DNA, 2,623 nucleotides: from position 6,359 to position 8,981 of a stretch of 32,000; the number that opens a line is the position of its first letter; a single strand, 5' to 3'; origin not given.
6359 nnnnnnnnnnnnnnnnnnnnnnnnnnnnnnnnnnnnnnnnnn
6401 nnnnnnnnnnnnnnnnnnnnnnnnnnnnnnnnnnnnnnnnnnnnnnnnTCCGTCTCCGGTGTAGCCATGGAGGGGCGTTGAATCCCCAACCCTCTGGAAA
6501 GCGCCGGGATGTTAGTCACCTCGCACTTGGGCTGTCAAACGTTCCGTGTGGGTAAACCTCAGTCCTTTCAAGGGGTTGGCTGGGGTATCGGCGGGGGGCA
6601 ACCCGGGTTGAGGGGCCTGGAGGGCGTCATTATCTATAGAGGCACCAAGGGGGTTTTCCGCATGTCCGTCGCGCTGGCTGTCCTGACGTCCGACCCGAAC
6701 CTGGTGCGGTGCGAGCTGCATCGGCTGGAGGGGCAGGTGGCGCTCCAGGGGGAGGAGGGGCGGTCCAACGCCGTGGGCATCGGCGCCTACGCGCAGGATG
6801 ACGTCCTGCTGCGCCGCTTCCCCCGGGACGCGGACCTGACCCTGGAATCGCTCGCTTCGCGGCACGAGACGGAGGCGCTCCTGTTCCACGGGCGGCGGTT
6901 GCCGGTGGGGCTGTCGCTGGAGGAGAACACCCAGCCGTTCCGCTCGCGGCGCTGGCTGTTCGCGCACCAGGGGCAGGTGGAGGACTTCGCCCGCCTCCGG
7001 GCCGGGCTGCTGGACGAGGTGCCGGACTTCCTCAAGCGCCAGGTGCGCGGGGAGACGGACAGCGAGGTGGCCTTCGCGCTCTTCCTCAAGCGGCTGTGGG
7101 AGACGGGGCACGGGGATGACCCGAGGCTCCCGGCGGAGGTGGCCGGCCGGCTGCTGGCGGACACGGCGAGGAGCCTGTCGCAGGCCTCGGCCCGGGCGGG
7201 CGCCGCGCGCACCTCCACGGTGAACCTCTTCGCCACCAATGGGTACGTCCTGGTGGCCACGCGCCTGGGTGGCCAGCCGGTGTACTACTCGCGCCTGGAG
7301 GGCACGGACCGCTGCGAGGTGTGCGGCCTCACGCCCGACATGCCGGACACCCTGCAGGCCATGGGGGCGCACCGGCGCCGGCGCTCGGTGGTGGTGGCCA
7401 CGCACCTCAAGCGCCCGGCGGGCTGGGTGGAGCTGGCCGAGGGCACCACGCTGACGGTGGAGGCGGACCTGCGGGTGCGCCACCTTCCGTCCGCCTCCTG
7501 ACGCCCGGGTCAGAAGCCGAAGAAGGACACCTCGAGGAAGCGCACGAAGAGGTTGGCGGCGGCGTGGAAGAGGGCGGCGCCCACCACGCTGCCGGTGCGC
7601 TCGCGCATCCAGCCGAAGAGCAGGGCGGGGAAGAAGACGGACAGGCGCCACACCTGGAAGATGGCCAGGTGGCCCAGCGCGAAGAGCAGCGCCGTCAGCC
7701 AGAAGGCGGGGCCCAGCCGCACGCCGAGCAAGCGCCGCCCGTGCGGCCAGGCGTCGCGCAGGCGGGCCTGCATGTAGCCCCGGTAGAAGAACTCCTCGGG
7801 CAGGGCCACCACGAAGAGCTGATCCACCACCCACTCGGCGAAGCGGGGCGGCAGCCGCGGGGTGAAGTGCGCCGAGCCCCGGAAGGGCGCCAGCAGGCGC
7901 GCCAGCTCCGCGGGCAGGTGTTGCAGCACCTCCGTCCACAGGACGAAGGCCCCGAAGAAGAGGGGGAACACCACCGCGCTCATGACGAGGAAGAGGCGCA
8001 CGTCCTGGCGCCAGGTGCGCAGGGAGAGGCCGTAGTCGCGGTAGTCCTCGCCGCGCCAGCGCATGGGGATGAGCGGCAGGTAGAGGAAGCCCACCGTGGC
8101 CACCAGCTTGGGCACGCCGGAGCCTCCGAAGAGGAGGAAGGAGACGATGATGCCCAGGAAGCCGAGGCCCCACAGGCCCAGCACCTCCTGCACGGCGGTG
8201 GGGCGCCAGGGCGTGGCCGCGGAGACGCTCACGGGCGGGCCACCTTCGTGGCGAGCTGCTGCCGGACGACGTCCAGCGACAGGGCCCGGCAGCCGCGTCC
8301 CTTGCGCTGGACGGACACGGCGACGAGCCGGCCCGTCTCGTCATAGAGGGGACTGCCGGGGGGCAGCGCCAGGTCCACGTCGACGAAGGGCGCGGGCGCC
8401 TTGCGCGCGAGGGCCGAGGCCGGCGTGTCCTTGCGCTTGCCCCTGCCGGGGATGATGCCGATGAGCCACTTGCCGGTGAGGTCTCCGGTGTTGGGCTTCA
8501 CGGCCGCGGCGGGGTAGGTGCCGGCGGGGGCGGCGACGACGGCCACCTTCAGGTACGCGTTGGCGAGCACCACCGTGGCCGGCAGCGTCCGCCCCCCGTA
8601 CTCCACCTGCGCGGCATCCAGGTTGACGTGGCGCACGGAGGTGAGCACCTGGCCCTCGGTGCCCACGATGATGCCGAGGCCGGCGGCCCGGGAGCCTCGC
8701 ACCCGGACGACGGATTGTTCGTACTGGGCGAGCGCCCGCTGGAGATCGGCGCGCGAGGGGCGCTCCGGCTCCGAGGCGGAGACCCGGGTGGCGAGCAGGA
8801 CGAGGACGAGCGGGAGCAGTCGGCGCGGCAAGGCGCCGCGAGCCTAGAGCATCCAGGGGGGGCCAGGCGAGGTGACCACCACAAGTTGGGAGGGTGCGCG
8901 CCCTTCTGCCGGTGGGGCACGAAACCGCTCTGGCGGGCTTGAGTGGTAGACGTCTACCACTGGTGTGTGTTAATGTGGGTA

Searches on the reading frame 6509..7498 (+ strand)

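Call 10: search_protein_families(library=pfam, proteins=[window:6509-7498:+], max_evalue=0.001)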
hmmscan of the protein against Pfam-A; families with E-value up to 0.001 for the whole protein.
window:6509-7498:+ (330 aa): 2 families
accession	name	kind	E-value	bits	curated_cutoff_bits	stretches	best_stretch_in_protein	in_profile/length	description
PF13522.11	GATase_6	-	1.2e-11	45.2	27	1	120-264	9-122/130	Glutamine amidotransferase domain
PF13230.11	GATase_4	-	1.4e-11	44.2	23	1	121-316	71-247/272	Glutamine amidotransferases class-II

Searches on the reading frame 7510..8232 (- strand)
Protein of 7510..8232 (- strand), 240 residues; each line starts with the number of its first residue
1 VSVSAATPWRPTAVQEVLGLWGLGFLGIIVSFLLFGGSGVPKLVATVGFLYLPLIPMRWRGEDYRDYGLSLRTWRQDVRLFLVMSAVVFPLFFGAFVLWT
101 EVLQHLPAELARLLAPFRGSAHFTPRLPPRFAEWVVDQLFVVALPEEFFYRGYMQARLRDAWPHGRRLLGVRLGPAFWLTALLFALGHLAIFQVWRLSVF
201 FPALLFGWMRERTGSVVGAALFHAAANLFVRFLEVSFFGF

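Call 10: search_protein_families(library=pfam, proteins=[window:7510-8232:-], max_evalue=0.001)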
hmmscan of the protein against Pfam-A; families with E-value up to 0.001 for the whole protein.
window:7510-8232:- (240 aa): 1 family
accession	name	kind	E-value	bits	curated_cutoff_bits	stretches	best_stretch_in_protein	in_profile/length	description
PF02517.21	Rce1-like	-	5.8e-17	62.2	22.4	1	135-229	8-93/93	Type II CAAX prenyl endopeptidase Rce1-like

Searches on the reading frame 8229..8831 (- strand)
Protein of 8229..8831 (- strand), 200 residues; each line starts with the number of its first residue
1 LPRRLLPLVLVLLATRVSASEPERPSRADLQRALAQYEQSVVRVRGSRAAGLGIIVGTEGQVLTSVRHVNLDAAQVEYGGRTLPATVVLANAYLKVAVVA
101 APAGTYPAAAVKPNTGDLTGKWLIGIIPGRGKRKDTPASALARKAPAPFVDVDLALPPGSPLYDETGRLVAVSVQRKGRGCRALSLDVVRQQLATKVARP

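Call 10: search_protein_families(library=pfam, proteins=[window:8229-8831:-], max_evalue=0.001)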
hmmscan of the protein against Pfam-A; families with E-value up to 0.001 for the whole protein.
window:8229-8831:- (200 aa): 1 family
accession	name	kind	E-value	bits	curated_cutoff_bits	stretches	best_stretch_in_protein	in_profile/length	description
PF13365.12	Trypsin_2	-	1e-05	26.7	27.6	1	51-172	1-144/144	Trypsin-like peptidase domain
